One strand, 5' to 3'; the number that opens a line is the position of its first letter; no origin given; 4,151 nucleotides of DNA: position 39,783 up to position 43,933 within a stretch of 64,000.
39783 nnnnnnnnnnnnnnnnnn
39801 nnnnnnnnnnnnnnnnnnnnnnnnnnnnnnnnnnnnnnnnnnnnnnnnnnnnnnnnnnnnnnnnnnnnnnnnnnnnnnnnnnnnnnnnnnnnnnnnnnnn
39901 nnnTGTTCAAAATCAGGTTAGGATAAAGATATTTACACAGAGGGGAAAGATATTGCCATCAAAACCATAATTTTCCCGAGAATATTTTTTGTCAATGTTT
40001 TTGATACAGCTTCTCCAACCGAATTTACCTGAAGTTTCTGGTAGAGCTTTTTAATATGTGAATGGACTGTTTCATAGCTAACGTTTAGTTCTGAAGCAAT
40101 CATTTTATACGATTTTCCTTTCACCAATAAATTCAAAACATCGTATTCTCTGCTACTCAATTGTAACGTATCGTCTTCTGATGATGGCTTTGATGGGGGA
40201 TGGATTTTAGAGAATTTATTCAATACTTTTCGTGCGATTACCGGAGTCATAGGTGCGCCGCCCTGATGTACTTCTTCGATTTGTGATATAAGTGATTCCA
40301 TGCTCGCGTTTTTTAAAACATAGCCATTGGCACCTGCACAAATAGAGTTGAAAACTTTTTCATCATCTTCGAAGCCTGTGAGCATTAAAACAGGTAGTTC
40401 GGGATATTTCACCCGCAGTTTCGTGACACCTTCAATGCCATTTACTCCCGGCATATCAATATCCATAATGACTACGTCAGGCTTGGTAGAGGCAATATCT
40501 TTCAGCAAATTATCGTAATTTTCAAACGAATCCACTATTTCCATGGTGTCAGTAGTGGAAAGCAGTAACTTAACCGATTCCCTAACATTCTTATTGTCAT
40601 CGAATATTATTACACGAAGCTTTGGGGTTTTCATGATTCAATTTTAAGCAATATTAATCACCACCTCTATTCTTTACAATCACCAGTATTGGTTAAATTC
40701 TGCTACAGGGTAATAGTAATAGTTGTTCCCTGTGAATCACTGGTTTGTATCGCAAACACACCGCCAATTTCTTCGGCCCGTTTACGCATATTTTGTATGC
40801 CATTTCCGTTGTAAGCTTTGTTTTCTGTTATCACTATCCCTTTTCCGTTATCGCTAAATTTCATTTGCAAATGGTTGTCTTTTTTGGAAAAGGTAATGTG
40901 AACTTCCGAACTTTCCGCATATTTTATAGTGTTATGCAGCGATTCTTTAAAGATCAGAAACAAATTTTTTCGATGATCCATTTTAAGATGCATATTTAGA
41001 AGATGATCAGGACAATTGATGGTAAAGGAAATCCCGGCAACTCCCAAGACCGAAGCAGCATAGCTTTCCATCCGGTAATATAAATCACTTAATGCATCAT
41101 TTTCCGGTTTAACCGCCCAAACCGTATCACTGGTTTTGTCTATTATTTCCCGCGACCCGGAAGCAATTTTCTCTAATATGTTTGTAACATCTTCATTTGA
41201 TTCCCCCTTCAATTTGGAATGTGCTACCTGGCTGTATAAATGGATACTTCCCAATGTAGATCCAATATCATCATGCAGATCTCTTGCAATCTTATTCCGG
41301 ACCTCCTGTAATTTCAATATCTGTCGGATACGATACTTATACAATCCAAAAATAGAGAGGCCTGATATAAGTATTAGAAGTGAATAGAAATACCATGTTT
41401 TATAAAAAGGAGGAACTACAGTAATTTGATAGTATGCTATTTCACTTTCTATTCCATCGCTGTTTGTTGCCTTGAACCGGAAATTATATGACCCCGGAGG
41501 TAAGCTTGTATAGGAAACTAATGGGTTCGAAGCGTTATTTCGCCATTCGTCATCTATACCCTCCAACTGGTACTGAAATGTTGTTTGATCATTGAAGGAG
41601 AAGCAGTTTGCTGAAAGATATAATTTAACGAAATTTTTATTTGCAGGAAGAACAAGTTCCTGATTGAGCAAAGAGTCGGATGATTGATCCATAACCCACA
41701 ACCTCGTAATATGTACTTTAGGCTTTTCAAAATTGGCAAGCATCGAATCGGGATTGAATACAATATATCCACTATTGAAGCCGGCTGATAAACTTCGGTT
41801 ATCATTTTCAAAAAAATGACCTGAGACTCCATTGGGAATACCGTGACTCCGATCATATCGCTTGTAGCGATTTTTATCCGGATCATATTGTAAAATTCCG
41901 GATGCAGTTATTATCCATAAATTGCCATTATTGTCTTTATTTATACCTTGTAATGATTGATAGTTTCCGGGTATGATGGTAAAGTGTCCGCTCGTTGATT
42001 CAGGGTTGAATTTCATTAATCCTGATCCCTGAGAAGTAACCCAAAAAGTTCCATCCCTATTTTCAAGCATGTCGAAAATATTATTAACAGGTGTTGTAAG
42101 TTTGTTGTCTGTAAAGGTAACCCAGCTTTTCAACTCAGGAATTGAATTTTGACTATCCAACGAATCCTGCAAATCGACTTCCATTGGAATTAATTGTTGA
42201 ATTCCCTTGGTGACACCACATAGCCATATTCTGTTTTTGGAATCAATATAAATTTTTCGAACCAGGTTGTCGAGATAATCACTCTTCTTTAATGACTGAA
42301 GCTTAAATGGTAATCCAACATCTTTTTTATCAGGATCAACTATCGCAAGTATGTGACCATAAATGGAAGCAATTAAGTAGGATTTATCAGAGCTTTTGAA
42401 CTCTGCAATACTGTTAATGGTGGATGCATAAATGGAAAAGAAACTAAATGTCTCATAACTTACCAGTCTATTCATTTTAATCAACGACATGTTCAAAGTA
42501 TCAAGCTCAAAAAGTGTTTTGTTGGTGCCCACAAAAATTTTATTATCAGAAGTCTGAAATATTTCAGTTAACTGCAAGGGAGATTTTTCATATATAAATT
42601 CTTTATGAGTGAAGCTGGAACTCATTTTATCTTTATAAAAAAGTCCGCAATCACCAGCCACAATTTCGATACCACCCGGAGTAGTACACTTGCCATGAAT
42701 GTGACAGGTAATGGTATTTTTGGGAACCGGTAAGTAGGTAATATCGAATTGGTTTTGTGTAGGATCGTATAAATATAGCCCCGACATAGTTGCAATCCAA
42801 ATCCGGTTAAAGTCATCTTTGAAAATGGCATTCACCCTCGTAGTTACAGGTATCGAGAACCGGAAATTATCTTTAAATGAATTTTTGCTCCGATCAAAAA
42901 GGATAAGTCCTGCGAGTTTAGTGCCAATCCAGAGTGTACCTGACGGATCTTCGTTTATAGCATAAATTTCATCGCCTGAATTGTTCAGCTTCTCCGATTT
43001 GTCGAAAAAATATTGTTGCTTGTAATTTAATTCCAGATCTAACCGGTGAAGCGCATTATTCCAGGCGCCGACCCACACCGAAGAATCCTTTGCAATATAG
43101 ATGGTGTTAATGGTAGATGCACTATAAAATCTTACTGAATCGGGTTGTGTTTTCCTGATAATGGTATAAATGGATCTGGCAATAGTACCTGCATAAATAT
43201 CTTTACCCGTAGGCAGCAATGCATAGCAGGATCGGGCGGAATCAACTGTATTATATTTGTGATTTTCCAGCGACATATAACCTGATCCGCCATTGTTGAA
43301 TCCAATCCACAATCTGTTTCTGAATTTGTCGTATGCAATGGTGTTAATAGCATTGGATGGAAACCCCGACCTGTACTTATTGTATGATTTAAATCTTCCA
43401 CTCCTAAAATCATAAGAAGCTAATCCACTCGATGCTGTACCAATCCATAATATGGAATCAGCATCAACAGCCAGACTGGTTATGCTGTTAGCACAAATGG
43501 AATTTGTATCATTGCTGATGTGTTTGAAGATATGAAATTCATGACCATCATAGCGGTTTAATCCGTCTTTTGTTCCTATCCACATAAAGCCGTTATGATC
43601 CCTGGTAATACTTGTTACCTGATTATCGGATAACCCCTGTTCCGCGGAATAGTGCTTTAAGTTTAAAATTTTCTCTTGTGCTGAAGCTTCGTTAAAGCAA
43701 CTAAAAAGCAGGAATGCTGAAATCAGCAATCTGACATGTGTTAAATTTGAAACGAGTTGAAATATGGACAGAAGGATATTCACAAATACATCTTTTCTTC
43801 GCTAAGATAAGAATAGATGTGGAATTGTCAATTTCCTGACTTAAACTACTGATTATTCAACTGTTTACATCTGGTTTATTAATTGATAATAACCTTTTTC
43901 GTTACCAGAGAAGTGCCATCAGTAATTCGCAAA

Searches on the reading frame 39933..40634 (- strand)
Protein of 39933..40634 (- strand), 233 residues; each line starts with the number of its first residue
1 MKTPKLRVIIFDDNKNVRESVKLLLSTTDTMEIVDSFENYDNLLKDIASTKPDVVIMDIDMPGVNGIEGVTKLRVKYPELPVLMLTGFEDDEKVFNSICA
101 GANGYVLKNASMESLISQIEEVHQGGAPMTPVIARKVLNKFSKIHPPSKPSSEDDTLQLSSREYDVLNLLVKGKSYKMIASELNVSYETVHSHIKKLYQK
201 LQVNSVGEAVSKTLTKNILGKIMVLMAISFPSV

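Call 8: search_protein_families(library=pfam, proteins=[window:39933-40634:-])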
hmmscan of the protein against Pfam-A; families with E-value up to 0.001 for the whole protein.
window:39933-40634:- (233 aa): 4 families
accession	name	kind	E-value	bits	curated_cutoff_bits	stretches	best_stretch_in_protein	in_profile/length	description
PF00072.30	Response_reg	-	2.7e-25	89.1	30.2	1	8-119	1-110/111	Response regulator receiver domain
PF00196.25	GerE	-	1.3e-16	60.4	23.5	1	158-211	2-55/57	Bacterial regulatory proteins, luxR family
PF08281.18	Sigma70_r4_2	-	1.1e-05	25.5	25.7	1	158-201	10-54/54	Sigma-70, region 4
PF14493.12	HTH_40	-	4.9e-05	24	27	1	167-222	6-61/89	Helix-turn-helix domain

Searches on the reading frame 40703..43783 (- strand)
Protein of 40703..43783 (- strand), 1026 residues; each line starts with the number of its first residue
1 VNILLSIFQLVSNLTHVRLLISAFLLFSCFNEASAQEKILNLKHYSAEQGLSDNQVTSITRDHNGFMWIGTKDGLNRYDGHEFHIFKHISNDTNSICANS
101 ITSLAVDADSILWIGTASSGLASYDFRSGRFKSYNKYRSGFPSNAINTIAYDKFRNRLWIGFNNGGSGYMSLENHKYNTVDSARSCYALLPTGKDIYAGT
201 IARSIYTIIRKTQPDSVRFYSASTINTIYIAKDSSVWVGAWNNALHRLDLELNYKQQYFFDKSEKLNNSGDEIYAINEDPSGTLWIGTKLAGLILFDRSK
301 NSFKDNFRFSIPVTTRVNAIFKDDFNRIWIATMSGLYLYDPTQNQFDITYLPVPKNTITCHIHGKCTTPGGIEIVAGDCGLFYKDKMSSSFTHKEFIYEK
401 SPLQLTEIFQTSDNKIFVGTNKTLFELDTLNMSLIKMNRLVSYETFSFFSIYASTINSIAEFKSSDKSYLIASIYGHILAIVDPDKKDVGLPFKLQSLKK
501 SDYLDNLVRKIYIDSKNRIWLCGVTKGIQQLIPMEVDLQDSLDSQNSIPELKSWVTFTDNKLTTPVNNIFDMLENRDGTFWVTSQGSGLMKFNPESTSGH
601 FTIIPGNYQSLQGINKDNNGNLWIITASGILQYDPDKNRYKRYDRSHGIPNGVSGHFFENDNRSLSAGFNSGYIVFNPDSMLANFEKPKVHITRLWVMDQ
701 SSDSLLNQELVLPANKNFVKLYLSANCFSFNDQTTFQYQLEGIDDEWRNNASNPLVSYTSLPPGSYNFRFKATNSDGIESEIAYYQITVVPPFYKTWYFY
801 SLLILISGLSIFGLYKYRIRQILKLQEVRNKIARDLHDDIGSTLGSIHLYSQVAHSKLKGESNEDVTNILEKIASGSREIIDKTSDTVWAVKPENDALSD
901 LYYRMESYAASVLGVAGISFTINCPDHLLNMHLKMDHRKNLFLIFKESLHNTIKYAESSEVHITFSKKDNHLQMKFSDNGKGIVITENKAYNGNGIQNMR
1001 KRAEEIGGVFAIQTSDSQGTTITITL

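Call 8: search_protein_families(library=pfam, proteins=[window:40703-43783:-])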
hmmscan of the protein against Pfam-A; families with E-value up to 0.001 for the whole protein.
window:40703-43783:- (1026 aa): 7 families
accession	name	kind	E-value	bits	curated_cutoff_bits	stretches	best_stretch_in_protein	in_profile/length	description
PF07494.17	Reg_prop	-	5.2e-32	106.2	20.4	1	50-72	1-23/24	Two component regulator propeller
PF07495.19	Y_Y_Y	-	7.5e-13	48.6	26.6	1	728-789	2-62/65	Y_Y_Y domain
PF02518.31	HATPase_c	-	2.5e-09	38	26.4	1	939-1026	4-107/111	Histidine kinase-, DNA gyrase B-, and HSP90-like ATPase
PF07730.19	HisKA_3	-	1.2e-08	35.8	24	1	829-894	2-66/68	Histidine kinase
PF23748.1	Beta-prop_LRRK2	-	2.1e-07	30.7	26.9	0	226-301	223-304/359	LRRK2 beta propeller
PF08450.18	SGL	-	0.00018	21.7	26.3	0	80-163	21-104/246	SMP-30/Gluconolactonase/LRE-like region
PF21544.3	PorZ_N_b_propeller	-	0.00084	20.1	27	0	117-166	5-54/154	TSS9, PorZ, N-terminal beta-propeller domain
